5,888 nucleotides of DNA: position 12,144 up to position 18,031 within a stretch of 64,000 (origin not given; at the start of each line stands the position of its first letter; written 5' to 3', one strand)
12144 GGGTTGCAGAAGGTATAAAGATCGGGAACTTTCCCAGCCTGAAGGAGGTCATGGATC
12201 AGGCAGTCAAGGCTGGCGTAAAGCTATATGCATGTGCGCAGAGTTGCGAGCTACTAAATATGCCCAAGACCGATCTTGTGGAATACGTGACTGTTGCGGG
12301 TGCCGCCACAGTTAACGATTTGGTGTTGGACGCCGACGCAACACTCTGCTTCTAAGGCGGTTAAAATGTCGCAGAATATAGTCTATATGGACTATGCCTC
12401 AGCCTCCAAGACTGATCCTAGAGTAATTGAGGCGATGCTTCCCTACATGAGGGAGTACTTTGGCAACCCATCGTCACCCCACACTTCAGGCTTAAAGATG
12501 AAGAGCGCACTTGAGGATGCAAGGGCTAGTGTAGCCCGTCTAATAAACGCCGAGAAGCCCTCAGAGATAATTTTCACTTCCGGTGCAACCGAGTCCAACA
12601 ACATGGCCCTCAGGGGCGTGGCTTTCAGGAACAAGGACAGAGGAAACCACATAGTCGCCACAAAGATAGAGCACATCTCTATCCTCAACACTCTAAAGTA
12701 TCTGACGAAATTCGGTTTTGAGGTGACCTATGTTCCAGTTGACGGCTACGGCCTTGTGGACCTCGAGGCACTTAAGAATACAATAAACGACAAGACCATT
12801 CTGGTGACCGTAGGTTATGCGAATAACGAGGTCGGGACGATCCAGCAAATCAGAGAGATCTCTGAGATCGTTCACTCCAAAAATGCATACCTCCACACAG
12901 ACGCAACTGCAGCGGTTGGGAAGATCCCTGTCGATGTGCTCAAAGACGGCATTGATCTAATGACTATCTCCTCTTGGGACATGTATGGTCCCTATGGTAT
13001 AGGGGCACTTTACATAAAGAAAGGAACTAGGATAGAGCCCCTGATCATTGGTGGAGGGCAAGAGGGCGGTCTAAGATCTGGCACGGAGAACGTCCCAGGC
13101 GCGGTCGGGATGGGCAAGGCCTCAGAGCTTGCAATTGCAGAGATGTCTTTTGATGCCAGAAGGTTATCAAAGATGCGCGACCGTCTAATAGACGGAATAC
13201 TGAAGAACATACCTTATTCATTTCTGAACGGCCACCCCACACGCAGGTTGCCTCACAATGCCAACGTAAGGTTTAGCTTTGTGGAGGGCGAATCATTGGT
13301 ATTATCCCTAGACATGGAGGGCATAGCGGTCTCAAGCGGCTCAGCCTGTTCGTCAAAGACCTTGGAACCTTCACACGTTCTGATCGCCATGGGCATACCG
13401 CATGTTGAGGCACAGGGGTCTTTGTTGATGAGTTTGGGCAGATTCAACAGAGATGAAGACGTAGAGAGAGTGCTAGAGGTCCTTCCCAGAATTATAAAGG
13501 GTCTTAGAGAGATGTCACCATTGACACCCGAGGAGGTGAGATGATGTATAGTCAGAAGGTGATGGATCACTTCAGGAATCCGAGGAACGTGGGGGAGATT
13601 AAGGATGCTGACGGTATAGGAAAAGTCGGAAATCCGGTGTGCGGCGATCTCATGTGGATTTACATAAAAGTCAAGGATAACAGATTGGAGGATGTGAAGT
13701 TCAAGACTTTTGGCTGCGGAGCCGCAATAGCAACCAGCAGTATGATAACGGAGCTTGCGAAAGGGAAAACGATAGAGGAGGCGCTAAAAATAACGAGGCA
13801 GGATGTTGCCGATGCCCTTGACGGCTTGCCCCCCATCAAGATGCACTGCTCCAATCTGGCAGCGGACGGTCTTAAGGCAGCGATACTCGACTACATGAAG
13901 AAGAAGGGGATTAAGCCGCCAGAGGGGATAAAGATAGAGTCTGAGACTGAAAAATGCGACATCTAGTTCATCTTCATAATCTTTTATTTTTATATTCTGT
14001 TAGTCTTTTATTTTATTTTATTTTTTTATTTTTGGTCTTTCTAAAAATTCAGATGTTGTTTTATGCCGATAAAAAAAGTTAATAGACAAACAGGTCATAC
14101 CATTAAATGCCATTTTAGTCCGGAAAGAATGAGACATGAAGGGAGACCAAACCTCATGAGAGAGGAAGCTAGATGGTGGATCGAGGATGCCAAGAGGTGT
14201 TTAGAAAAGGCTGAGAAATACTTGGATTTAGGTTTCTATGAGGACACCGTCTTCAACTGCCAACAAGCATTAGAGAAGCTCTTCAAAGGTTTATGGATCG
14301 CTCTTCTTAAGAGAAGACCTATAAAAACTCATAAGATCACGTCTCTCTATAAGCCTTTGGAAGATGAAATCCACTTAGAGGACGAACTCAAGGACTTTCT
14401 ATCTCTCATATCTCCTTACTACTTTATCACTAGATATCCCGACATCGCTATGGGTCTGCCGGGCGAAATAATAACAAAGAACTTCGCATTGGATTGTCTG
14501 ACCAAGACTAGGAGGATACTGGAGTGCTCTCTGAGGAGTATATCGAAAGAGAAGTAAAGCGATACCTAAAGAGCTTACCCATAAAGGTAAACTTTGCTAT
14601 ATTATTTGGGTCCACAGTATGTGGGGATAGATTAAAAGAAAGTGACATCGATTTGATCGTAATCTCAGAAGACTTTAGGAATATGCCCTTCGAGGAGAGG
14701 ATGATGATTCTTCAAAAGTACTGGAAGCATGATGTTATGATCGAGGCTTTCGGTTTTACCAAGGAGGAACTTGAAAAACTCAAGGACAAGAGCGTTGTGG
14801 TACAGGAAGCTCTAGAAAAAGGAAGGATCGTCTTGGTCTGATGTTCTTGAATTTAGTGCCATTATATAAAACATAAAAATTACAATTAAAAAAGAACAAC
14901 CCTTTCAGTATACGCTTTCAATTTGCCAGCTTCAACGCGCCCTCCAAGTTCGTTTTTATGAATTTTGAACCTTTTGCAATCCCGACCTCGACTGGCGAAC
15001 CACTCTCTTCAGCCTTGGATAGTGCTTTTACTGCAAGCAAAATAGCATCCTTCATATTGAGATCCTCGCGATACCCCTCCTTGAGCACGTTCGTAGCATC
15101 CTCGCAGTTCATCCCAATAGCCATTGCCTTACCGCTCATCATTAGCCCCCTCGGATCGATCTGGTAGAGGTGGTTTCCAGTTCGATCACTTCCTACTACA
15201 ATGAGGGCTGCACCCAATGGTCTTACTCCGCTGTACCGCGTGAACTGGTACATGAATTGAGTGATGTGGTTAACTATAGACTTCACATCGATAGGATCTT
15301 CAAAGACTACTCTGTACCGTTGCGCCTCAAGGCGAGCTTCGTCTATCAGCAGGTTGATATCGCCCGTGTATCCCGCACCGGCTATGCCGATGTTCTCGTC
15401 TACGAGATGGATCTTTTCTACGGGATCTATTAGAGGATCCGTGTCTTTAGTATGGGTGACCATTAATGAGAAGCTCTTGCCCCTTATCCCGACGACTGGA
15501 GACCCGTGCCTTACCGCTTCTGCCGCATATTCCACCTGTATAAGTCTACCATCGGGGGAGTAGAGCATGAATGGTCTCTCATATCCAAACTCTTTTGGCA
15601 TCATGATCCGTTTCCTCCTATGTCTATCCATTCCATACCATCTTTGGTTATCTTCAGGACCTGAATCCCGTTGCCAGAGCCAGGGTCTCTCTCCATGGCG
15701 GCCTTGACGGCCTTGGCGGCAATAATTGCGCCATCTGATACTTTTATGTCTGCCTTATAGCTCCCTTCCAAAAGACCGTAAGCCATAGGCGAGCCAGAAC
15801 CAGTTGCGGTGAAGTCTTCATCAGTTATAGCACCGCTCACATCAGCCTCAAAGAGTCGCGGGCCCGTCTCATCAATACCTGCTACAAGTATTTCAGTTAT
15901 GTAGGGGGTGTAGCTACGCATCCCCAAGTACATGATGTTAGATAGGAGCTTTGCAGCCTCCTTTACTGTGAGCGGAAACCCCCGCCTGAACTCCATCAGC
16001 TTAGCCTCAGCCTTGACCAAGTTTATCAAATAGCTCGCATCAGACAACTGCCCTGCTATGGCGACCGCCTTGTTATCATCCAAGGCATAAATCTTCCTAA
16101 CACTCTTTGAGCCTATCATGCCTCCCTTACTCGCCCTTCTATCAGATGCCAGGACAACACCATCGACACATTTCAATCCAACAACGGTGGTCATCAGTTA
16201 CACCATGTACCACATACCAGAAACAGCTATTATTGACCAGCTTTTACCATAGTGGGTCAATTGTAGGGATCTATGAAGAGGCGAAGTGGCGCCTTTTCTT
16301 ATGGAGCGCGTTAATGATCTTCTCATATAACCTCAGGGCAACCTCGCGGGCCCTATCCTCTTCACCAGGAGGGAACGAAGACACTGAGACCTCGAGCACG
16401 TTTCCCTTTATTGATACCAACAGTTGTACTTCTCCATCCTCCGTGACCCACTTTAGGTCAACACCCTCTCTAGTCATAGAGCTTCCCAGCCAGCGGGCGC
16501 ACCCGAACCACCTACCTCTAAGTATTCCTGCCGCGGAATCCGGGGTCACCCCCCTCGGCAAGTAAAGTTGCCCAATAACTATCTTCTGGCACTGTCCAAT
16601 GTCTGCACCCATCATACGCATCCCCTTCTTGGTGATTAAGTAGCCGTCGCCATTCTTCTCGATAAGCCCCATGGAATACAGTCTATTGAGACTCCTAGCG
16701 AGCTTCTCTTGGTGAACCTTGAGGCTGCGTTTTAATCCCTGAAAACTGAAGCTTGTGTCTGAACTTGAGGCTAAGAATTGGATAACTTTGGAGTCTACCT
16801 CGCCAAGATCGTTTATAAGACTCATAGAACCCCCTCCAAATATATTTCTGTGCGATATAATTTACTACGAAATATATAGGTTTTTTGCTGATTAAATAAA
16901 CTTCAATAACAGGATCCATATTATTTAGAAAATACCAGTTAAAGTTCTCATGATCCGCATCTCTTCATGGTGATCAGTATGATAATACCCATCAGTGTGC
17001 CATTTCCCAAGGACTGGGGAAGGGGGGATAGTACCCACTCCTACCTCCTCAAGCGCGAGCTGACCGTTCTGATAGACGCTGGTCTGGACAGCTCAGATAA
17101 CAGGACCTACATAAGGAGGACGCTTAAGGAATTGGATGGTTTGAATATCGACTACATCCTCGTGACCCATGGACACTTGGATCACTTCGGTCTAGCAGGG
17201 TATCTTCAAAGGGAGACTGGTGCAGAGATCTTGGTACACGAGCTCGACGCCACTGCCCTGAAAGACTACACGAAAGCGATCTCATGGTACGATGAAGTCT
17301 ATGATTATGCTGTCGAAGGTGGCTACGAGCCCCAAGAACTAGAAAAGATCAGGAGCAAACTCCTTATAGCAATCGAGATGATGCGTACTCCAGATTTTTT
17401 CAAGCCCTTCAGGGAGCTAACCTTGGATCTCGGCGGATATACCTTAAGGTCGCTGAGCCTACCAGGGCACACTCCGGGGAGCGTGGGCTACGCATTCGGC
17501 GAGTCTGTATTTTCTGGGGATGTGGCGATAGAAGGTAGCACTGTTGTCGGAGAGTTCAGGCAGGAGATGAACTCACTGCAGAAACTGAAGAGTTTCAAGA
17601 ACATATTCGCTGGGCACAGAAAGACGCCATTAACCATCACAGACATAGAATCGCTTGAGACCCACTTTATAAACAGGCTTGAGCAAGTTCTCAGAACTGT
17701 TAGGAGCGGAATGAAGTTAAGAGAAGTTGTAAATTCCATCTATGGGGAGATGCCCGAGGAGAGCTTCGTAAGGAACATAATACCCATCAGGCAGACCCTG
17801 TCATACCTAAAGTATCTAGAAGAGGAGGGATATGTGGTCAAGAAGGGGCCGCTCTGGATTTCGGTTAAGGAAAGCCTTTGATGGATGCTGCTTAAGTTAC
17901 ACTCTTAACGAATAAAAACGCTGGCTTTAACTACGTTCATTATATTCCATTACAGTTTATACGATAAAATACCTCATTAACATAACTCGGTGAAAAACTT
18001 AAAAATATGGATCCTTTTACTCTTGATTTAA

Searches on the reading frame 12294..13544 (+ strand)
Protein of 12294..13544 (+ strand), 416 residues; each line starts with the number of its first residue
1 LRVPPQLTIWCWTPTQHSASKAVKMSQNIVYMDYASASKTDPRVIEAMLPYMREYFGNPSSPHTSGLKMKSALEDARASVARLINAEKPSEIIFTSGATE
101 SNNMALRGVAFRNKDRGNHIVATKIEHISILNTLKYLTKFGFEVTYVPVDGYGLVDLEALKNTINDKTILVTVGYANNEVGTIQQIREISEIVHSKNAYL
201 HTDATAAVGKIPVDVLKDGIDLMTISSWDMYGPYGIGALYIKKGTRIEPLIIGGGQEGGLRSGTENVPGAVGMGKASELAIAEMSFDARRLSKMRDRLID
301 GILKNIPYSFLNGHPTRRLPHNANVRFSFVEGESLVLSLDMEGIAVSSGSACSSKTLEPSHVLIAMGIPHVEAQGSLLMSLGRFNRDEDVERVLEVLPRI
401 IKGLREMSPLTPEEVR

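Call 27: search_protein_families(library=pfam, proteins=[window:12294-13544:+], max_evalue=0.0001)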
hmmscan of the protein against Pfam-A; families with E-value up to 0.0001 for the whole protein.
window:12294-13544:+ (416 aa): 4 families
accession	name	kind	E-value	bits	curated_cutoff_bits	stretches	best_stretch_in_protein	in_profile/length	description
PF00266.25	Aminotran_5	-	1.1e-78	265.3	21.5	1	30-393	1-371/371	Aminotransferase class-V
PF00155.27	Aminotran_1_2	-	3e-07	30.4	19.7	1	73-221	44-210/361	Aminotransferase class I and II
PF01053.26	Cys_Met_Meta_PP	-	2.6e-05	23.4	27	1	92-226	71-195/381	Cys/Met metabolism PLP-dependent enzyme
PF01212.27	Beta_elim_lyase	-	3.8e-05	23.6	27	1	91-205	49-170/288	Beta-eliminating lyase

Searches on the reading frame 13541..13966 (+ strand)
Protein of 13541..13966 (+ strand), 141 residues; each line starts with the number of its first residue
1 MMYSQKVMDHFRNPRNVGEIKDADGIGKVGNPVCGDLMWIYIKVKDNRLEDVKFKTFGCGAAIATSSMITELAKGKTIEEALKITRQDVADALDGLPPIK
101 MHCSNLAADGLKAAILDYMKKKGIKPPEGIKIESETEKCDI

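Call 27: search_protein_families(library=pfam, proteins=[window:13541-13966:+], max_evalue=0.0001)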
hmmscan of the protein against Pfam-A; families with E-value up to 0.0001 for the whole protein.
window:13541-13966:+ (141 aa): 1 family
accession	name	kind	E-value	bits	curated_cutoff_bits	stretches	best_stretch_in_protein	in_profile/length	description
PF01592.21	NifU_N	-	9.9e-50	168.4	22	1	2-122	1-124/127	NifU-like N terminal domain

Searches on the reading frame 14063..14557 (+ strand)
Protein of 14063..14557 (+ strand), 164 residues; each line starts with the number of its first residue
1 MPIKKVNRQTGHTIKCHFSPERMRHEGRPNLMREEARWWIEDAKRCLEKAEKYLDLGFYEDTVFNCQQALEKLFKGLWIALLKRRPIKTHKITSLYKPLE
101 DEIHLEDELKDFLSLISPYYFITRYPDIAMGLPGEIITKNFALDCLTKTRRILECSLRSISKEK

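Call 27: search_protein_families(library=pfam, proteins=[window:14063-14557:+], max_evalue=0.0001)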
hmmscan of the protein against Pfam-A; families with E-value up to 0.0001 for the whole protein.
window:14063-14557:+ (164 aa): 1 family
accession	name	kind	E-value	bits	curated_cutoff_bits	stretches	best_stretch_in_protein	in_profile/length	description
PF05168.19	HEPN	-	4.4e-26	91.8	22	1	36-155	1-113/117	HEPN domain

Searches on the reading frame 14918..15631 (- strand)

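Call 27: search_protein_families(library=pfam, proteins=[window:14918-15631:-], max_evalue=0.0001)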
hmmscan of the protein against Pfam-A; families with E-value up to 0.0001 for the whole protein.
window:14918-15631:- (237 aa): 2 families
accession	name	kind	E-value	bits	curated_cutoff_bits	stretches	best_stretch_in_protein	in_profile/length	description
PF00227.31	Proteasome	-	2.4e-42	145.2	22.4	1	40-217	1-187/189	Proteasome subunit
PF10584.14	Proteasome_A_N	-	4.6e-08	33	27.7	1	23-39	7-23/23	Proteasome subunit A N-terminal signature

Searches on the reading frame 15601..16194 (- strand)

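Call 27: search_protein_families(library=pfam, proteins=[window:15601-16194:-], max_evalue=0.0001)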
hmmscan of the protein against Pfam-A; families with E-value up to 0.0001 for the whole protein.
window:15601-16194:- (197 aa): 1 family
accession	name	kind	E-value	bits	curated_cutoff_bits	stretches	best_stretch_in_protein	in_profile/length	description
PF00227.31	Proteasome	-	3.3e-48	164.3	22.4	1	2-181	5-188/189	Proteasome subunit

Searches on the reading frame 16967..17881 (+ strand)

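Call 28: search_protein_families(library=pfam, proteins=[window:16967-17881:+], max_evalue=0.0001)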
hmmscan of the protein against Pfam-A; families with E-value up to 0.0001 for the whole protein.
window:16967-17881:+ (304 aa): 2 families
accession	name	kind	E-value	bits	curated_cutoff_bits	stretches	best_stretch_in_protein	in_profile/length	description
PF00753.33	Lactamase_B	-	4.2e-22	79.5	22.7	1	20-204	3-178/196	Metallo-beta-lactamase superfamily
PF12706.13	Lactamase_B_2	-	1.8e-06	28.1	27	1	34-98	3-70/200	Beta-lactamase superfamily domain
